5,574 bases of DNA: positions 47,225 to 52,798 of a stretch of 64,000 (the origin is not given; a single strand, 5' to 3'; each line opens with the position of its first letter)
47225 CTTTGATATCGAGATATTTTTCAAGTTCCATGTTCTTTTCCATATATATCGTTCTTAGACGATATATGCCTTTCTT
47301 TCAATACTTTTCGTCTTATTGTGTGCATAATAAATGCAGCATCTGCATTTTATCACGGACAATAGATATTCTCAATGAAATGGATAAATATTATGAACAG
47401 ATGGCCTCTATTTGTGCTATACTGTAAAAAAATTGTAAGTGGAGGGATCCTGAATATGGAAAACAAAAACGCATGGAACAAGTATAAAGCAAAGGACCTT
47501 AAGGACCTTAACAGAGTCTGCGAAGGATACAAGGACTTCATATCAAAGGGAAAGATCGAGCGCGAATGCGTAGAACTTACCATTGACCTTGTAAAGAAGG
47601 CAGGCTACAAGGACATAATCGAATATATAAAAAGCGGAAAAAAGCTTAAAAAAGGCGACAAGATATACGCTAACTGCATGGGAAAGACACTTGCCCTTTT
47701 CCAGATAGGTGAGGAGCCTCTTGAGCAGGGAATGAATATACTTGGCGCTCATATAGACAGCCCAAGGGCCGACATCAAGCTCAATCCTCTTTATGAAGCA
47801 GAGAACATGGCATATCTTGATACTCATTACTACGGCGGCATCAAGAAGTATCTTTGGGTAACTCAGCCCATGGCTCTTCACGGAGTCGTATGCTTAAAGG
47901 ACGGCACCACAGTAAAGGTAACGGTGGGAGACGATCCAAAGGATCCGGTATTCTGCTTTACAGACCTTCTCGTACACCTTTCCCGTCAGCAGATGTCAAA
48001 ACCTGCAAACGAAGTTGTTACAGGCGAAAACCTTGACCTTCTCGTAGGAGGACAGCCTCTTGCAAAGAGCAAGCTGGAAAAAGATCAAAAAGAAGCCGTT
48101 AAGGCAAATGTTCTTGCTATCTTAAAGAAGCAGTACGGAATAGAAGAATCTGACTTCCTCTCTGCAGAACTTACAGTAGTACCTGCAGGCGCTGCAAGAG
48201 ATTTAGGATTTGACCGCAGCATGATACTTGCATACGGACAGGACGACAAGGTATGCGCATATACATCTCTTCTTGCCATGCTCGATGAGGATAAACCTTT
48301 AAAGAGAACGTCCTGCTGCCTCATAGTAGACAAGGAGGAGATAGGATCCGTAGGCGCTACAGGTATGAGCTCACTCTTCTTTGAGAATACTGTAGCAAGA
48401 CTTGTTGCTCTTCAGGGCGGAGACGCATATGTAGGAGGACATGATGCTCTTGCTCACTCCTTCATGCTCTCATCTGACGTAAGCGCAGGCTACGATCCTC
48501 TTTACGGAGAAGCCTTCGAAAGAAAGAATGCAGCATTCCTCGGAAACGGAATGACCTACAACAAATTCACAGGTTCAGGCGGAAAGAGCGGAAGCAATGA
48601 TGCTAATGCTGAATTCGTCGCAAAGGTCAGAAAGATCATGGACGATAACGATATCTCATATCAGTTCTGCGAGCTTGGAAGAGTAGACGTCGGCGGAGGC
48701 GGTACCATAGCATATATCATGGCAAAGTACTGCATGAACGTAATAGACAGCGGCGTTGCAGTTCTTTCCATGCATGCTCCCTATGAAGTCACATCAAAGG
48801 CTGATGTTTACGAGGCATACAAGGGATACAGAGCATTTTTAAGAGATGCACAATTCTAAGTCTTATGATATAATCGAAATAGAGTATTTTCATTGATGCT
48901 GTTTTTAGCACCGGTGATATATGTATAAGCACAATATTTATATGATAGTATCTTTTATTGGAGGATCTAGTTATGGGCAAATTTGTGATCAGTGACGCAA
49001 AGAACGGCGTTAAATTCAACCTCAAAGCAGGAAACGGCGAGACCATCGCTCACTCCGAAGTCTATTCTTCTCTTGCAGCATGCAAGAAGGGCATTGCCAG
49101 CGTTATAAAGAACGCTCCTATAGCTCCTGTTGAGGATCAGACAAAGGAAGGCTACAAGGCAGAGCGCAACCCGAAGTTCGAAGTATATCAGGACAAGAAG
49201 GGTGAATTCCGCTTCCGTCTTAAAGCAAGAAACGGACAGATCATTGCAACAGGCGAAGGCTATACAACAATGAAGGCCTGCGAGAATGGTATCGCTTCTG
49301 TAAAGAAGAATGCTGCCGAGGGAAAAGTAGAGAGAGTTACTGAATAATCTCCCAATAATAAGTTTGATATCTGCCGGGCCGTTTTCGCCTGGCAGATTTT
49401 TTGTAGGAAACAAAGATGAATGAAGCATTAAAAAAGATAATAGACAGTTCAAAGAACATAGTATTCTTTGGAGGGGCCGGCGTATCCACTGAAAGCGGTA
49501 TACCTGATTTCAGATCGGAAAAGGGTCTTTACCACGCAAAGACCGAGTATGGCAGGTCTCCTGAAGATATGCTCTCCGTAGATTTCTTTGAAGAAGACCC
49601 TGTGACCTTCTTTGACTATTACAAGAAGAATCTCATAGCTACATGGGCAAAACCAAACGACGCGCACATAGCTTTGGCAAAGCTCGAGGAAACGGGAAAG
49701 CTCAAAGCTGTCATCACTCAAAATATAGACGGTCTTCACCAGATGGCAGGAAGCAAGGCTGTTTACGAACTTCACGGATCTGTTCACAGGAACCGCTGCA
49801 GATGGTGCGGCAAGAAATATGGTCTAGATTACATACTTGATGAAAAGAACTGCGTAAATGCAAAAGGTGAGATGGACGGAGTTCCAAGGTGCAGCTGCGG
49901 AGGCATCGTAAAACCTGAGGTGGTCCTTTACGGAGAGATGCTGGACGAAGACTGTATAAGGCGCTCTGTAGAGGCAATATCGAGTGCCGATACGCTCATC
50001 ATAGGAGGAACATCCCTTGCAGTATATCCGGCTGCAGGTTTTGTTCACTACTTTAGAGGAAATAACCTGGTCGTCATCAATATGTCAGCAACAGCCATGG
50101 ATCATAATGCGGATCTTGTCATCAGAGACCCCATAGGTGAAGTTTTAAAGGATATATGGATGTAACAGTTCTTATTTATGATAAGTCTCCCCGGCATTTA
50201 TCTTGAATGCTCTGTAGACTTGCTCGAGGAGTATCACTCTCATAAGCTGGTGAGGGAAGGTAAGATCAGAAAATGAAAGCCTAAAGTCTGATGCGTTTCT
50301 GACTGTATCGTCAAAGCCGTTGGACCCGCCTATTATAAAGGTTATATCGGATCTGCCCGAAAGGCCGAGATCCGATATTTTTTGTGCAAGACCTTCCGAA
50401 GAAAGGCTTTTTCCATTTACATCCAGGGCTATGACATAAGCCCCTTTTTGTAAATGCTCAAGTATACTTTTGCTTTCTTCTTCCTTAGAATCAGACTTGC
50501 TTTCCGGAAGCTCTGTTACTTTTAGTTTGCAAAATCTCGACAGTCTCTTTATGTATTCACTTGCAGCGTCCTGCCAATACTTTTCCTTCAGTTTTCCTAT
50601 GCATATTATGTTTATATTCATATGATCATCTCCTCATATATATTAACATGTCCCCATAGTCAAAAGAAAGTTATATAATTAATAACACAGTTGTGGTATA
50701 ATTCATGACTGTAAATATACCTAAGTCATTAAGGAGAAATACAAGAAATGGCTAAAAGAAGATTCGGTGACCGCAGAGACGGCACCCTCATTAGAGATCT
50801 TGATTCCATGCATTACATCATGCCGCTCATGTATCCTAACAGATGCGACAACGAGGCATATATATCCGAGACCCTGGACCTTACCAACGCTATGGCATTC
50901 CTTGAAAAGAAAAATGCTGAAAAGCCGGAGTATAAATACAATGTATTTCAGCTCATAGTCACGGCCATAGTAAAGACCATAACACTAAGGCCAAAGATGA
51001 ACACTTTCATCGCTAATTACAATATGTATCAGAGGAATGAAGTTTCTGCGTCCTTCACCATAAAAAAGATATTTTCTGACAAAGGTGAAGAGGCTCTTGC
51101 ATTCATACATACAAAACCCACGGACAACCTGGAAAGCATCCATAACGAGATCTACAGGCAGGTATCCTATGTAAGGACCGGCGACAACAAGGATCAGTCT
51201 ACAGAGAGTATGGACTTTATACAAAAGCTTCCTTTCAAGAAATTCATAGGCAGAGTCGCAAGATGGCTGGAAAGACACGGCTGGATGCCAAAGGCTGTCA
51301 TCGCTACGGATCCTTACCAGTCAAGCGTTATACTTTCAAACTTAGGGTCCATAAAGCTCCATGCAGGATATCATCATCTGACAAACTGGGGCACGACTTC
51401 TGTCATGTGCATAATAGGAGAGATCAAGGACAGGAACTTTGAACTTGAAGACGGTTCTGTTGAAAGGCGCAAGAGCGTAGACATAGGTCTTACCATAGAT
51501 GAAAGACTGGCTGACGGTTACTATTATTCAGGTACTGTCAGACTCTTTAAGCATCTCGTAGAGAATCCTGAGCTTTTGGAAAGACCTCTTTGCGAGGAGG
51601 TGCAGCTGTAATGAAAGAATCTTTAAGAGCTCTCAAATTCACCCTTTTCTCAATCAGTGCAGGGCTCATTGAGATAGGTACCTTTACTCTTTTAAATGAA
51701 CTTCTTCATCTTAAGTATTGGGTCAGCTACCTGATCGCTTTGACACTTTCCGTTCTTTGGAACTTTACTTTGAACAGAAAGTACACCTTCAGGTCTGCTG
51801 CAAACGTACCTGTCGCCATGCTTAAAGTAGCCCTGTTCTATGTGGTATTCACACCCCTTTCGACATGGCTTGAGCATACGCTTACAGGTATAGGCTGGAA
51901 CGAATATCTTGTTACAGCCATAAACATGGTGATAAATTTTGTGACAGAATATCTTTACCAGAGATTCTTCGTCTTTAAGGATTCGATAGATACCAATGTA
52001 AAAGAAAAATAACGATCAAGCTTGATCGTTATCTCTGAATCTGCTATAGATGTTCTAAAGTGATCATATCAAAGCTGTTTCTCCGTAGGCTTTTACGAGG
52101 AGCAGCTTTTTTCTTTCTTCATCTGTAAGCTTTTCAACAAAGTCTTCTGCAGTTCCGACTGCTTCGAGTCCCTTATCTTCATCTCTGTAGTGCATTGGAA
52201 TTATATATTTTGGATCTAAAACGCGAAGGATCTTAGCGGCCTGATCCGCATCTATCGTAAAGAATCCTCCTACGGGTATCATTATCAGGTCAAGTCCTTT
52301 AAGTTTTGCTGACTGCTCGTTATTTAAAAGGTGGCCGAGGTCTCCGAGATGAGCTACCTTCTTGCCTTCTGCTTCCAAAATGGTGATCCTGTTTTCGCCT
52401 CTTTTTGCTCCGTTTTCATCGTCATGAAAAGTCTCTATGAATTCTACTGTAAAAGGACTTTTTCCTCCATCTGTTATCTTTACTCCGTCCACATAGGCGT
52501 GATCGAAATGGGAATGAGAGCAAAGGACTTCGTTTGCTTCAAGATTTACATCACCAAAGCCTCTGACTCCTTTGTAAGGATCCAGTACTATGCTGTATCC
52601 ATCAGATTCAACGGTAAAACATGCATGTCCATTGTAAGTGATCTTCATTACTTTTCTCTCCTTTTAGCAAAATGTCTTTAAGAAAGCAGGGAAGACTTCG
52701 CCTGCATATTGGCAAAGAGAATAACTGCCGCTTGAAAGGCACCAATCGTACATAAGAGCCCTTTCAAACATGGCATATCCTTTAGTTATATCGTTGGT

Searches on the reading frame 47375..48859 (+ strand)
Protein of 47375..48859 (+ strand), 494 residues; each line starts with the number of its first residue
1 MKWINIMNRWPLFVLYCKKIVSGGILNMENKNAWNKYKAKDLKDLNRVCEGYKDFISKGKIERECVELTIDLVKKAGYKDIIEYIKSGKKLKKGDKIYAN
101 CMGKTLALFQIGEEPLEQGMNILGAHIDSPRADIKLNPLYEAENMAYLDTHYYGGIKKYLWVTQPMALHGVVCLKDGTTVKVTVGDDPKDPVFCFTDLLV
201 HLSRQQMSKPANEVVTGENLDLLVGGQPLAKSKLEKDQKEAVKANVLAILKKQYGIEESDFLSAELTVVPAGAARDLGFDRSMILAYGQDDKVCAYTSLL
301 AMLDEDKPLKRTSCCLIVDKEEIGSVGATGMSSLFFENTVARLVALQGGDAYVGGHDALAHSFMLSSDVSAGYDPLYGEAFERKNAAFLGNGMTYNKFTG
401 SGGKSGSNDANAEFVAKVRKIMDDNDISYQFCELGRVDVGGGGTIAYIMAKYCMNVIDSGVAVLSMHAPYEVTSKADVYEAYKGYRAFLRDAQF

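Call 71: search_protein_families(library=pfam, proteins=[window:47375-48859:+], max_evalue=0.0001)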
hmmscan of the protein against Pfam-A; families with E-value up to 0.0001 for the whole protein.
window:47375-48859:+ (494 aa): 1 family
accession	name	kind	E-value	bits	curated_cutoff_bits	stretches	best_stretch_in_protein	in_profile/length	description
PF02127.20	Peptidase_M18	-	7.3e-83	279.2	24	1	55-488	1-431/432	Aminopeptidase I zinc metalloprotease (M18)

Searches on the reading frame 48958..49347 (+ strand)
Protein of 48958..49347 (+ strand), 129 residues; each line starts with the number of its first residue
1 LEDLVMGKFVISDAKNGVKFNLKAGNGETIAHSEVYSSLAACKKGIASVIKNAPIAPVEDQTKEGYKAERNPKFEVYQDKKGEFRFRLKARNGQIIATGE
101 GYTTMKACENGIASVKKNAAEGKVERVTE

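Call 91: search_protein_families(library=pfam, proteins=[window:48958-49347:+], max_evalue=0.001)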
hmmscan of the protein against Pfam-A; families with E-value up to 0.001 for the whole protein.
window:48958-49347:+ (129 aa): 1 family
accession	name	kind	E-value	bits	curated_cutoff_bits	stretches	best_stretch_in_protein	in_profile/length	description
PF07411.17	DUF1508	-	1.2e-44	150.3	22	2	79-124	1-46/48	Domain of unknown function (DUF1508)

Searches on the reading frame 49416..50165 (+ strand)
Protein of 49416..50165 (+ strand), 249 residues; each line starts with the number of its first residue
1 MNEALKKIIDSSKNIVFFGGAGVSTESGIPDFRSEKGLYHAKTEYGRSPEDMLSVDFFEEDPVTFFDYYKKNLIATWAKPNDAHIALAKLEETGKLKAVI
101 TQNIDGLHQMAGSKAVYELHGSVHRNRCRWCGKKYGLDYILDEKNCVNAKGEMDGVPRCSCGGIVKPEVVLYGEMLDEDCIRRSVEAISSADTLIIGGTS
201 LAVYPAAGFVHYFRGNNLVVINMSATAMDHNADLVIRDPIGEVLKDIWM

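Call 71: search_protein_families(library=pfam, proteins=[window:49416-50165:+], max_evalue=0.0001)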
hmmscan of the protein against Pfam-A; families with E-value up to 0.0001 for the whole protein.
window:49416-50165:+ (249 aa): 1 family
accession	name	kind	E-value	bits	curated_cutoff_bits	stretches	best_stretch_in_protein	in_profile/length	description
PF02146.23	SIR2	-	4e-52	177.2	24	1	20-205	1-180/180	Sir2 family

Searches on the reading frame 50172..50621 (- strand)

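Call 91: search_protein_families(library=pfam, proteins=[window:50172-50621:-], max_evalue=0.001)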
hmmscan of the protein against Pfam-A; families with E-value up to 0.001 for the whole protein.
window:50172-50621:- (149 aa): 1 family
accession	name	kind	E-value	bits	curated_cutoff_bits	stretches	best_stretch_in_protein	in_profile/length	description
PF02590.22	SPOUT_MTase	-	2e-57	193.9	27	1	1-148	1-154/154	Predicted SPOUT methyltransferase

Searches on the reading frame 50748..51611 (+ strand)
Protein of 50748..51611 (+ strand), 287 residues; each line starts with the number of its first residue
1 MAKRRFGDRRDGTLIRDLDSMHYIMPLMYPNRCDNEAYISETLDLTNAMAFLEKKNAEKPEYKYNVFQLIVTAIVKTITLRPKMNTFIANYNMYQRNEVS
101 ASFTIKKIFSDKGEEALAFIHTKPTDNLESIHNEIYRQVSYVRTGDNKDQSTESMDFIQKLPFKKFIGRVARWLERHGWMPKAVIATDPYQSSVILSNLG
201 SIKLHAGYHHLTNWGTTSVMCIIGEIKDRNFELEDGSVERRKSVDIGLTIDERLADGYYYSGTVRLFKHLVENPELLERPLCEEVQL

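Call 72: search_protein_families(library=pfam, proteins=[window:50748-51611:+], max_evalue=0.0001)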
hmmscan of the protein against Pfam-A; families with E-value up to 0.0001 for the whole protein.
window:50748-51611:+ (287 aa): 1 family
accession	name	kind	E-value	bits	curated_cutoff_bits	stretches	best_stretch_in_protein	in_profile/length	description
PF00198.28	2-oxoacid_dh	-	7.8e-12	45.6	23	1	192-277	148-230/232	2-oxoacid dehydrogenases acyltransferase (catalytic domain)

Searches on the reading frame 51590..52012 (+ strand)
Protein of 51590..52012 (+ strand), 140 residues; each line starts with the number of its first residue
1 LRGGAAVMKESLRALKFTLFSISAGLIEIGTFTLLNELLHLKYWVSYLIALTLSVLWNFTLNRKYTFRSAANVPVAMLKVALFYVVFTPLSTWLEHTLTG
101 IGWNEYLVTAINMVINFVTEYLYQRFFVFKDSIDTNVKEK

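Call 91: search_protein_families(library=pfam, proteins=[window:51590-52012:+], max_evalue=0.001)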
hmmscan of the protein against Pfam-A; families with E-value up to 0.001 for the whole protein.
window:51590-52012:+ (140 aa): 1 family
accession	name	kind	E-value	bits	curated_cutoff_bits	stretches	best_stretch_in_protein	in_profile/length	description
PF04138.20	GtrA_DPMS_TM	-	3.5e-14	53.5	26.1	1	16-129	1-117/117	GtrA/DPMS, transmembrane domain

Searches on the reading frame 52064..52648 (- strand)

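Call 72: search_protein_families(library=pfam, proteins=[window:52064-52648:-], max_evalue=0.0001)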
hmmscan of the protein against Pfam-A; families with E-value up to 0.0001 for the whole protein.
window:52064-52648:- (194 aa): 2 families
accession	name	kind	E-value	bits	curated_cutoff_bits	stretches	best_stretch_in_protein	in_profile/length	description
PF13483.12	Lactamase_B_3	-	8.6e-36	123.8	24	1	2-153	1-160/160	Beta-lactamase superfamily domain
PF12706.13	Lactamase_B_2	-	2.8e-10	40.6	27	1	64-154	101-200/200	Beta-lactamase superfamily domain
